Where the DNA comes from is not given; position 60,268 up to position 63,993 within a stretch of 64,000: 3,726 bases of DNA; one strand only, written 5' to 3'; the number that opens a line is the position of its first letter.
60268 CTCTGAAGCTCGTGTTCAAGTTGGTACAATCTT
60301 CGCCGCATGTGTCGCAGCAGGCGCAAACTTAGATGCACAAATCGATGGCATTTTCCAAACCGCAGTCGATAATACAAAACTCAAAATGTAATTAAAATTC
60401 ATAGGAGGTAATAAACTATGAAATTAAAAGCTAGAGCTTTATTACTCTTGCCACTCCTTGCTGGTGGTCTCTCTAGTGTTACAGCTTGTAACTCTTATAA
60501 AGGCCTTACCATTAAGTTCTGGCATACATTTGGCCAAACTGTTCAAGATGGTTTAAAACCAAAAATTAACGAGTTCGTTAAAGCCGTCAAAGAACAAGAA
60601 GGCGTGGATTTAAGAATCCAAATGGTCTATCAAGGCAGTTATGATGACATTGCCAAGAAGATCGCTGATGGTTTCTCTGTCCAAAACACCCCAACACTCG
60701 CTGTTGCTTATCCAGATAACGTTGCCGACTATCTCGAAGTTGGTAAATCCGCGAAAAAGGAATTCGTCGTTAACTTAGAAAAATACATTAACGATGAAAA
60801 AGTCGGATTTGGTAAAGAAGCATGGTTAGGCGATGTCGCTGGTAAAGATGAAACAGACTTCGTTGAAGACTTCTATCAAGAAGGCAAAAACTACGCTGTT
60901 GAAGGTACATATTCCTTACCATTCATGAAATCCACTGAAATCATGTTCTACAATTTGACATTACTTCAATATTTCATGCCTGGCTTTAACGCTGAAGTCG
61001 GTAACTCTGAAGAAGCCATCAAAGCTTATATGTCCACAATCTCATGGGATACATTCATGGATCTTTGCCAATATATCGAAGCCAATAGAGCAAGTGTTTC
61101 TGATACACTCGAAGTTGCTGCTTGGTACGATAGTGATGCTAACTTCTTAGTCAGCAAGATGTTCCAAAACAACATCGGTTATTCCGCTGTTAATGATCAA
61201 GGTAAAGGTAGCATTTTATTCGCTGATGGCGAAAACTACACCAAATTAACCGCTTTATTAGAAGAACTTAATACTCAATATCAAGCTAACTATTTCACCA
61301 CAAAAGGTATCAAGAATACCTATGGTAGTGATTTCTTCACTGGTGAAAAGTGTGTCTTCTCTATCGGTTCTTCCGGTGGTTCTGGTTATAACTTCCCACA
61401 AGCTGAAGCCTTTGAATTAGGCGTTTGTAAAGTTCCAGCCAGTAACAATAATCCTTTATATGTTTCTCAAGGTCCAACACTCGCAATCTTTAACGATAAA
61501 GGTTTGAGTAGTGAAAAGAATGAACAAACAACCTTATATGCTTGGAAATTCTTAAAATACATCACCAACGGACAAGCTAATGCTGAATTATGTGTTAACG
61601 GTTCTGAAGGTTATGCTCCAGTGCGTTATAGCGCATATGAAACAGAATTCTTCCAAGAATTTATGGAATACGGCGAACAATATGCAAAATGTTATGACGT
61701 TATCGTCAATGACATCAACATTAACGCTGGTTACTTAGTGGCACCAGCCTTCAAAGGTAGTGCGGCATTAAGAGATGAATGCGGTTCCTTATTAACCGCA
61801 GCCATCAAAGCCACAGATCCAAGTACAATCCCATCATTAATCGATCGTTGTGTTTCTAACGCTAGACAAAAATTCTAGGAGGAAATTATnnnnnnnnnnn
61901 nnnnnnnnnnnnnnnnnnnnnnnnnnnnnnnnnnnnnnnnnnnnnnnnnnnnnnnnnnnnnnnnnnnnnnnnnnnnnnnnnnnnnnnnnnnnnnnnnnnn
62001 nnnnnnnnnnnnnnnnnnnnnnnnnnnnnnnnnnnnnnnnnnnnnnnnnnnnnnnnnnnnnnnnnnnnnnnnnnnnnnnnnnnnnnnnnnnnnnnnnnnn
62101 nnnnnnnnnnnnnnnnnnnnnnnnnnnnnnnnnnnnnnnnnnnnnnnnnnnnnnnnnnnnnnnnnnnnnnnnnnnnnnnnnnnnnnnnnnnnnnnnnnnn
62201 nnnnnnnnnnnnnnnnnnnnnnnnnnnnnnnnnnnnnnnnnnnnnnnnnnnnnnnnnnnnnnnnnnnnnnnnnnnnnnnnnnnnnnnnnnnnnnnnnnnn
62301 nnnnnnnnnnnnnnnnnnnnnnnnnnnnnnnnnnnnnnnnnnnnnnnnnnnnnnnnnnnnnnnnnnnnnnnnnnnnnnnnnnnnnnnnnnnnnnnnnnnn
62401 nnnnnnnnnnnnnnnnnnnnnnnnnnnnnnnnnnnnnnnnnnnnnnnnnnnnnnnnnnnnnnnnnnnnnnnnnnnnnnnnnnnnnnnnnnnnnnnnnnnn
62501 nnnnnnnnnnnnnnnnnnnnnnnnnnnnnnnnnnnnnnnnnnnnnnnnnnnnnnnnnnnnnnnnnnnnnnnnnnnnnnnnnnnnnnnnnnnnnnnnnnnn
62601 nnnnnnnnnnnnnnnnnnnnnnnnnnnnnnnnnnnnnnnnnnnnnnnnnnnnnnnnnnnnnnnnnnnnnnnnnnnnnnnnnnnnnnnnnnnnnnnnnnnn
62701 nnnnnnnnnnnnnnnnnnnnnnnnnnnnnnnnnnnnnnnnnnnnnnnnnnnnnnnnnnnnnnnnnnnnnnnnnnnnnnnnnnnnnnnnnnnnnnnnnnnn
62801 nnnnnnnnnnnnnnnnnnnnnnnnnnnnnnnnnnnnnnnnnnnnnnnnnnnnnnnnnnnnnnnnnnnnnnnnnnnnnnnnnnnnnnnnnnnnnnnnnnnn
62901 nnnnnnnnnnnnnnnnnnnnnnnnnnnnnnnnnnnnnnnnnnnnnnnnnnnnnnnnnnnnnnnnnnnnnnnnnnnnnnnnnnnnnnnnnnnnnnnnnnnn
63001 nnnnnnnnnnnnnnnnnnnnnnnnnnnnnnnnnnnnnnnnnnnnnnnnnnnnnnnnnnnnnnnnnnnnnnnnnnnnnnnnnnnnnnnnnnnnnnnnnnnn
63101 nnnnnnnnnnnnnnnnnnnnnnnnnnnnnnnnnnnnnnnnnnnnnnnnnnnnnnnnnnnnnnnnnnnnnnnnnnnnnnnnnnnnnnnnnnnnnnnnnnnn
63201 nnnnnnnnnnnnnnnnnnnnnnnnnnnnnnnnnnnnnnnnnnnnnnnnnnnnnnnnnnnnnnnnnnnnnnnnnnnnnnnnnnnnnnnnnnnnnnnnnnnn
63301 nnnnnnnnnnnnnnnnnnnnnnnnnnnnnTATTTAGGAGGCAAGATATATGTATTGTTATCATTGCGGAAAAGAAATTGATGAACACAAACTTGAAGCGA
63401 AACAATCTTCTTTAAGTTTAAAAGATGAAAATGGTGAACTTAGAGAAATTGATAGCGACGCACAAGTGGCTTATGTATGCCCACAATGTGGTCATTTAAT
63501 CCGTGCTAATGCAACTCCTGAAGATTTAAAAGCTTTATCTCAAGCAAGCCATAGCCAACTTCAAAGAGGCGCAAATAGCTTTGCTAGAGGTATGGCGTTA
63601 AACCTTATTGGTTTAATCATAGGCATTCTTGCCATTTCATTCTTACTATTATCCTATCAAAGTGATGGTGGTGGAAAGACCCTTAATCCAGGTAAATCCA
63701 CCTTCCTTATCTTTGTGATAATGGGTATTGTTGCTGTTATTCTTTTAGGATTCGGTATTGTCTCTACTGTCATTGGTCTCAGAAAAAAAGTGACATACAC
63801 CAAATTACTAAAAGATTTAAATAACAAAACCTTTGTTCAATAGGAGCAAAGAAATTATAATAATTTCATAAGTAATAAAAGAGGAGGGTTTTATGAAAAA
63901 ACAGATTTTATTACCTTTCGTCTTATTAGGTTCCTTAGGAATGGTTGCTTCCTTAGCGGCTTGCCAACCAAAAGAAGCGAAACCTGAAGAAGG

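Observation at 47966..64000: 16-kb surface island downstream of tuf: two nuclease lipoproteins, a phosphatase lipoprotein and an ABC importer, a candidate nucleic-acid harvesting system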

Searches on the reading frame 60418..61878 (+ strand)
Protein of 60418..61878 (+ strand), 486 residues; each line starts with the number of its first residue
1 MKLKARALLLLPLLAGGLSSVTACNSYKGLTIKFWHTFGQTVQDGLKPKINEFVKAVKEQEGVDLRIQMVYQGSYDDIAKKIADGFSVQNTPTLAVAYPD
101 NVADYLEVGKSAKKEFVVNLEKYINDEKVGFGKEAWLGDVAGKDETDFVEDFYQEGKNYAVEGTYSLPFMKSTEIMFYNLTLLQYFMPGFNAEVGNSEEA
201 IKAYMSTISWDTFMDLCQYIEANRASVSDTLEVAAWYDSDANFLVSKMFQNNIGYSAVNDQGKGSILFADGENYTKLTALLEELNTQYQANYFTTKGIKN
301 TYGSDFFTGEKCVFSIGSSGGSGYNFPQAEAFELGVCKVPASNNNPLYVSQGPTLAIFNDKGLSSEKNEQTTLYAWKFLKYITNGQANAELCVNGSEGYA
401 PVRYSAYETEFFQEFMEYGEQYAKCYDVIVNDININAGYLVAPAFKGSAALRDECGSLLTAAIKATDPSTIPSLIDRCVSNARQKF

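Call 3: search_protein_families(library=pfam, proteins=[window:60418-61878:+], max_evalue=0.01)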
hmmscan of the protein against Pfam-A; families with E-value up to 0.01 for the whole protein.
window:60418-61878:+ (486 aa): 0 families

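Call 6: search_protein_families(library=ncbifam, proteins=[window:60418-61878:+], max_evalue=0.01)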
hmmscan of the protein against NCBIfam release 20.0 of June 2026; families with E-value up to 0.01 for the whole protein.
window:60418-61878:+ (486 aa): 1 family
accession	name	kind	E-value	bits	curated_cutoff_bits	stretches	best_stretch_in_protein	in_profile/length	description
NF045826.1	lipo_P68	equivalog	1.5e-09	36.9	200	1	9-193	7-183/669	P68 family surface lipoprotein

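Call 9: search_solved_structures(query=window:60418-61878:+, max_evalue=1)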
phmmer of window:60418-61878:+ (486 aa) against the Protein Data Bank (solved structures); distinct sequences matched with E-value up to 1: 12.
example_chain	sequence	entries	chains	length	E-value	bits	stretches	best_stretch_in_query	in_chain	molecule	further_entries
7c0v_A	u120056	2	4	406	9e-12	47.9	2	32-108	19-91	Sugar ABC transporter, periplasmic sugar-binding protein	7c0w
7c0x_A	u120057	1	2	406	1.6e-11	47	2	32-108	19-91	Sugar ABC transporter, periplasmic sugar-binding protein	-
7c0f_A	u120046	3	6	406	1.7e-11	47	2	32-108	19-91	Sugar ABC transporter, periplasmic sugar-binding protein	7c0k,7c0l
7c16_A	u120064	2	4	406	3.7e-11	45.9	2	32-108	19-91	Sugar ABC transporter, periplasmic sugar-binding protein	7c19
7c0u_A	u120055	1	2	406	3.9e-11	45.8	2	32-108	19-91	Sugar ABC transporter, periplasmic sugar-binding protein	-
7c0t_A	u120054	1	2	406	4.4e-11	45.6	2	32-108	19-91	Sugar ABC transporter, periplasmic sugar-binding protein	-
7c0o_A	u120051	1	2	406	5.6e-11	45.3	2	236-423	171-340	Sugar ABC transporter, periplasmic sugar-binding protein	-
7c0y_A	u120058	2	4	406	6.4e-11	45.1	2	32-108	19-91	Sugar ABC transporter, periplasmic sugar-binding protein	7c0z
7c0r_A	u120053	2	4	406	8.2e-11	44.7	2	236-423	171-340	Sugar ABC transporter, periplasmic sugar-binding protein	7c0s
7c14_A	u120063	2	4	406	9.8e-11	44.5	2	32-108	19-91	Sugar ABC transporter, periplasmic sugar-binding protein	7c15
7c1b_A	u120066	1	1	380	0.0003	23.1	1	235-423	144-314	Sugar ABC transporter, periplasmic sugar-binding protein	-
6q7q_A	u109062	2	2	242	0.52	12.4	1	271-361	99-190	OE1.3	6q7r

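Call 27: find_homologous_proteins(query=window:60418-61878:+, max_evalue=0.00001)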
Query window:60418-61878:+ (486 aa): 689 proteins with E <= 0.00001 among 8000 candidates; the best 120 are listed.
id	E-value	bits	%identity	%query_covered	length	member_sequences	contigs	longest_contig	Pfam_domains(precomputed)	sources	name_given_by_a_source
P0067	2.8e-296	1001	90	100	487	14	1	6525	PF13416.12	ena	-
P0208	7.3e-290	980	88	96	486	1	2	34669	PF13416.12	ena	-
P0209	1.5e-289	979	88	96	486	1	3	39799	PF13416.12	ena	-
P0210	5.6e-288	973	87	96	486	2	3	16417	PF13416.12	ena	-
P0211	5.5e-282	954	86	97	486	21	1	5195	PF13416.12,PF01547.31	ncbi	-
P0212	9.5e-282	953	86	96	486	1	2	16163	PF13416.12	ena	-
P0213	2.7e-281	951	85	96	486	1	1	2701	PF13416.12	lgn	-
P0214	2.8e-280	948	86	96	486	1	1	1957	PF13416.12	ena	-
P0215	5.7e-280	947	85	96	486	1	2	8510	PF13416.12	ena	-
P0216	1.1e-279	946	85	96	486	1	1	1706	PF13416.12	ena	-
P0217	3.2e-279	945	85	96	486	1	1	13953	PF13416.12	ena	-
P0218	6.1e-279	944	85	96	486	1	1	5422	PF13416.12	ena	-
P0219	1.1e-278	943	85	96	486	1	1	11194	PF13416.12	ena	-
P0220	2.1e-278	942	84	96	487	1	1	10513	PF13416.12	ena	-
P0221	2.1e-277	939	84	96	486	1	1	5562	PF13416.12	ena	-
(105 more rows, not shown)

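Call 30: search_solved_structures(query=A1, max_evalue=0.01, show_alignments=1)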
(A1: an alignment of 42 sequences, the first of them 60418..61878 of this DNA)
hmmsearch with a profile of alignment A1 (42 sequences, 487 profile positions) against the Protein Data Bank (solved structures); distinct sequences matched with E-value up to 0.01: 18.
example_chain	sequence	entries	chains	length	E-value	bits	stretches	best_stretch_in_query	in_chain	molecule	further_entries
7c0x_A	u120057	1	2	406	2.4e-18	69.2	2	296-427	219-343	Sugar ABC transporter, periplasmic sugar-binding protein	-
7c0f_A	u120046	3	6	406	2.7e-18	69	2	296-427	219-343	Sugar ABC transporter, periplasmic sugar-binding protein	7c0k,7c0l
7c0t_A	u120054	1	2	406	5.9e-18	67.9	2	296-427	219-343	Sugar ABC transporter, periplasmic sugar-binding protein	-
7c0v_A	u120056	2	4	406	7.7e-18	67.5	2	300-427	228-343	Sugar ABC transporter, periplasmic sugar-binding protein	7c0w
7c0u_A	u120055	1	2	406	1.4e-17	66.7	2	296-427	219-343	Sugar ABC transporter, periplasmic sugar-binding protein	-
7c0o_A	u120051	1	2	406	1.7e-17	66.4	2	296-427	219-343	Sugar ABC transporter, periplasmic sugar-binding protein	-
7c0r_A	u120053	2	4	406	1.7e-17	66.4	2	296-427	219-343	Sugar ABC transporter, periplasmic sugar-binding protein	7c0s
7c0y_A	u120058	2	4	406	3.2e-17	65.5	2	296-427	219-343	Sugar ABC transporter, periplasmic sugar-binding protein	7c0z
7c14_A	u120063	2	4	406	3.5e-17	65.4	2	296-427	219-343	Sugar ABC transporter, periplasmic sugar-binding protein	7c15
7c16_A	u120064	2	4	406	8.7e-17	64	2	312-427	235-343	Sugar ABC transporter, periplasmic sugar-binding protein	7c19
7c1b_A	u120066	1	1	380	1.9e-09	39.9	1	312-427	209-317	Sugar ABC transporter, periplasmic sugar-binding protein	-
9lff_A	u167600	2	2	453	9.4e-05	24.3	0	6-189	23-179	SN-glycerol-3-phophate ABC transporter, periplasmic SN-glycerol-3-phosphate-binding protei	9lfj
6r1b_A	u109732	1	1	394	0.00022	23.1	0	304-418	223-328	Putative Sn-glycerol-3-phosphate-binding lipoprotein UgpB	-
6r1b_B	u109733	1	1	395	0.00022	23.1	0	304-418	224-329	Putative Sn-glycerol-3-phosphate-binding lipoprotein UgpB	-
4mfi_A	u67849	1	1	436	0.00026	22.9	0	304-418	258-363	Sn-glycerol-3-phosphate ABC transporter substrate-binding protein UspB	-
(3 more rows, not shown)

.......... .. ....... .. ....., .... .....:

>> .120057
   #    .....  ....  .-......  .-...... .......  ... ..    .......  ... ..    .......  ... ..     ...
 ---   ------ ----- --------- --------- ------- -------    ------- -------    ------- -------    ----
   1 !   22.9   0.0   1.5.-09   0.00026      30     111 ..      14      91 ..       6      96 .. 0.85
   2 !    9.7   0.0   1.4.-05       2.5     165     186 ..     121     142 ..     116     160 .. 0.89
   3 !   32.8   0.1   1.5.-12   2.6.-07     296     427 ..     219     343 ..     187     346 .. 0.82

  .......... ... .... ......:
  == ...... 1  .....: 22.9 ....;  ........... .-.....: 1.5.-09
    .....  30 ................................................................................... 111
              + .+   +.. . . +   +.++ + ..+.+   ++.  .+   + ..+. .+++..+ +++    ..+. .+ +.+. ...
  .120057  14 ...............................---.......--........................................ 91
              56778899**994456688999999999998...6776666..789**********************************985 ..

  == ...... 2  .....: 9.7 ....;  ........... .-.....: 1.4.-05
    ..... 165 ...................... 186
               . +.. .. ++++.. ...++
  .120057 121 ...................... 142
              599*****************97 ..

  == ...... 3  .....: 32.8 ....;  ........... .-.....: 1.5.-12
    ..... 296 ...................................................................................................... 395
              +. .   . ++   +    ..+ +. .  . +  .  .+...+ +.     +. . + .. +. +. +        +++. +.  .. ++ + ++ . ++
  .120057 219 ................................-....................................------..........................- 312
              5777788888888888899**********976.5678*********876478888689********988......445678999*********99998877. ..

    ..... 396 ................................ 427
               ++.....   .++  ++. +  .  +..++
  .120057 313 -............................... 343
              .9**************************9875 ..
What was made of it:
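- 60418..61878 (+): g10: lipoprotein substrate-binding protein 2, a paralog of g9 (33% identity). PDB 7C0x E 9e-12 with the single sequence and 2.4e-18 with the profile, against 1e-4 for UgpB proteins (calls 9, 30).
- UgpB proteins come next at about 1e-4 (call 30). The profile E-value to UgpB proteins is 14 orders of magnitude weaker than to the dinucleotide binder (call 30).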

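Call 36: predict_structure(alignment_id=A1)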
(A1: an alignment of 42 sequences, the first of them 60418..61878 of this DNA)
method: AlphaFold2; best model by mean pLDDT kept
length: 486 residues; sequences in the alignment: 42
mean_pLDDT: 85.2   pTM: 0.84
mean pLDDT of the five models: 85.2, 84.8, 82.9, 81.5, 78.9
residues with pLDDT >= 90: 252; 70-90: 178; 50-70: 31; < 50: 25
segments of 3 or more residues with pLDDT < 50: 1-25
pLDDT, mean of each block of 10 residues (from residue 1): 34 37 58 90 91 96 95 81 70 83 76 82 91 90 88 83 80 90 95 96 96 98 89 90 95 91 88 98 98 89 57 86 58 87 91 88 88 96 94 82 93 87 85 89 82 95 96 97 85
secondary structure, 60 per line:
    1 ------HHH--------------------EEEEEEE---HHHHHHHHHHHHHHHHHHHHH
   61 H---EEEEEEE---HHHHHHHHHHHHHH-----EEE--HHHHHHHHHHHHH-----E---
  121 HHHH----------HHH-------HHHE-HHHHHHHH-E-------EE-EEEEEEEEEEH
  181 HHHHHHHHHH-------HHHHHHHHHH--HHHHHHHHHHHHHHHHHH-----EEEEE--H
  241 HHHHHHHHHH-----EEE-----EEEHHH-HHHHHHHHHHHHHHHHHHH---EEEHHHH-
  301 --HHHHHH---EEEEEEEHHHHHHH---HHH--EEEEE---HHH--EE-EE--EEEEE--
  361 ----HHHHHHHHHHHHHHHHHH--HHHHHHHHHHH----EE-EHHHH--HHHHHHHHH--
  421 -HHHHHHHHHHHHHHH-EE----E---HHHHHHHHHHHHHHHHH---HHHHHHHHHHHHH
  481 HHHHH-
elements in order: E30-36 H40-61 E65-71 H75-88 E94-96 H99-111 H121-124 H150-157 E170-179 H180-190 H198-207 H210-227 E233-237 H240-250 E256-258 E264-266 H271-289 E293-295 H296-299 H303-308 E312-318 H319-325 E334-338 E354-358 H365-382 H385-395 H404-407 H410-418 H422-436 H448-464 H468-485

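Call 40: fold_search(model_id=the predicted structure, library=pdb)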
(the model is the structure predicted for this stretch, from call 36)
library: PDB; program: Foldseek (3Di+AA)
matches with E <= 10: 1113; with E <= 0.001: 486
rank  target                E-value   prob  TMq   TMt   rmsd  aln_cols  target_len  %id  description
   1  7c0t_B                5.2e-21  1.00  0.66  0.79   3.9       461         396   22  Crystal structure of a dinucleotide-binding protein (N81A) of ABC transporter endogenously bound to uridylyl-3'-5'-pho (released 2021-03-10)
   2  7c16_A                8.5e-21  1.00  0.64  0.77   4.5       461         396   21  Crystal structure of a dinucleotide-binding protein (Y224A/Y246A) of ABC transporter endogenously bound to uridylyl-3' (released 2021-03-10)
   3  6x84_B                9.0e-21  1.00  0.67  0.77   4.8       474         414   18  Sn-glycerol-3-phosphate binding periplasmic protein UgpB from Escherichia coli - W169S, W172S (released 2020-08-19)
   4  7c14_B                1.3e-20  1.00  0.66  0.80   3.9       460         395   20  Crystal structure of a dinucleotide-binding protein (Q274A) of ABC transporter endogenously bound to uridylyl-3'-5'-ph (released 2021-03-10)
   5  6x84_A                1.7e-20  1.00  0.66  0.76   4.9       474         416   18  Sn-glycerol-3-phosphate binding periplasmic protein UgpB from Escherichia coli - W169S, W172S (released 2020-08-19)
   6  7c14_A                1.8e-20  1.00  0.64  0.77   4.5       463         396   21  Crystal structure of a dinucleotide-binding protein (Q274A) of ABC transporter endogenously bound to uridylyl-3'-5'-ph (released 2021-03-10)
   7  7c0t_A                2.4e-20  1.00  0.65  0.78   4.3       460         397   22  Crystal structure of a dinucleotide-binding protein (N81A) of ABC transporter endogenously bound to uridylyl-3'-5'-pho (released 2021-03-10)
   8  7c0z_B                2.5e-20  1.00  0.65  0.80   4.2       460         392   22  Crystal structure of a dinucleotide-binding protein (Y246A) of ABC transporter endogenously bound to uridylyl-3'-5'-ph (released 2021-03-10)
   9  7c0v_B                2.6e-20  1.00  0.66  0.80   3.7       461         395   21  Crystal structure of a dinucleotide-binding protein (Y224A) of ABC transporter endogenously bound to uridylyl-3'-5'-ph (released 2021-03-10)
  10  7c15_B                2.8e-20  1.00  0.66  0.80   4.1       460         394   22  Crystal structure of a dinucleotide-binding protein (Q274A) of ABC transporter endogenously bound to uridylyl-3'-5'-ph (released 2021-03-10)
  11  7c0y_B                3.3e-20  1.00  0.64  0.77   4.4       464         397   22  Crystal structure of a dinucleotide-binding protein (Y246A) of ABC transporter endogenously bound to uridylyl-3'-5'-ph (released 2021-03-10)
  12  7c0y_A                3.3e-20  1.00  0.63  0.76   4.6       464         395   22  Crystal structure of a dinucleotide-binding protein (Y246A) of ABC transporter endogenously bound to uridylyl-3'-5'-ph (released 2021-03-10)
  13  9lff                  3.5e-20  1.00  0.62  0.72   5.3       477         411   18  Crystal structure of UgpB in complex with G1P (released 2025-11-26)
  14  7c16_B                7.0e-20  1.00  0.65  0.78   4.3       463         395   22  Crystal structure of a dinucleotide-binding protein (Y224A/Y246A) of ABC transporter endogenously bound to uridylyl-3' (released 2021-03-10)
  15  7c0z_A                7.4e-20  1.00  0.64  0.78   4.5       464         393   21  Crystal structure of a dinucleotide-binding protein (Y246A) of ABC transporter endogenously bound to uridylyl-3'-5'-ph (released 2021-03-10)
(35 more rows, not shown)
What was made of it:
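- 60418..61878 (+): Foldseek top hits are the dinucleotide-binding protein series and then E. coli UgpB (calls 36, 40).
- Foldseek scores E. coli UgpB almost as well as the Thermus protein (call 40). Foldseek ranks E. coli UgpB third (call 40). Sugar-binding SBPs appear lower in the Foldseek list (call 40).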

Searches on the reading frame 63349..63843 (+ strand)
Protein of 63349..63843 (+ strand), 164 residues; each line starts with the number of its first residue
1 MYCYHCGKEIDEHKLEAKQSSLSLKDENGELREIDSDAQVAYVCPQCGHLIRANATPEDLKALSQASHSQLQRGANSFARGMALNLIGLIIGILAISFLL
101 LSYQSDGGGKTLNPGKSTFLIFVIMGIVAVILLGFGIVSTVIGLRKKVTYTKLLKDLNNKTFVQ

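Call 4: search_protein_families(library=pfam, proteins=[window:63349-63843:+], max_evalue=0.01)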
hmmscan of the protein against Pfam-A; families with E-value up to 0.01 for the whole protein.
window:63349-63843:+ (164 aa): 5 families
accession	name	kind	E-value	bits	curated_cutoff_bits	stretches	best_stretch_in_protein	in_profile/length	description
PF18439.7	zf_UBZ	-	0.0025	17.9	25.6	0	42-56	3-17/32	Ubiquitin-Binding Zinc Finger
PF24460.1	DUF7575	-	0.003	17.3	28.5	0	3-12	6-15/28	Domain of unknown function (DUF7575)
PF13240.11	Zn_Ribbon_1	-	0.0041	17.3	25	0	44-55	2-13/23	zinc-ribbon domain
PF06480.20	FtsH_ext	-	0.0065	17.1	25.5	0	123-160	3-41/103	FtsH Extracellular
PF14149.11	YhfH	-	0.0095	16.2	27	0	3-13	16-26/37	YhfH-like protein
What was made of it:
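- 63349..63843 (+): g12: small protein with two CxxC pairs (Zn-ribbon) and two hydrophobic C-terminal segments that I read as transmembrane helices. It is the last gene of the conserved core. Only weak Zn-ribbon Pfam hits (call 4).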
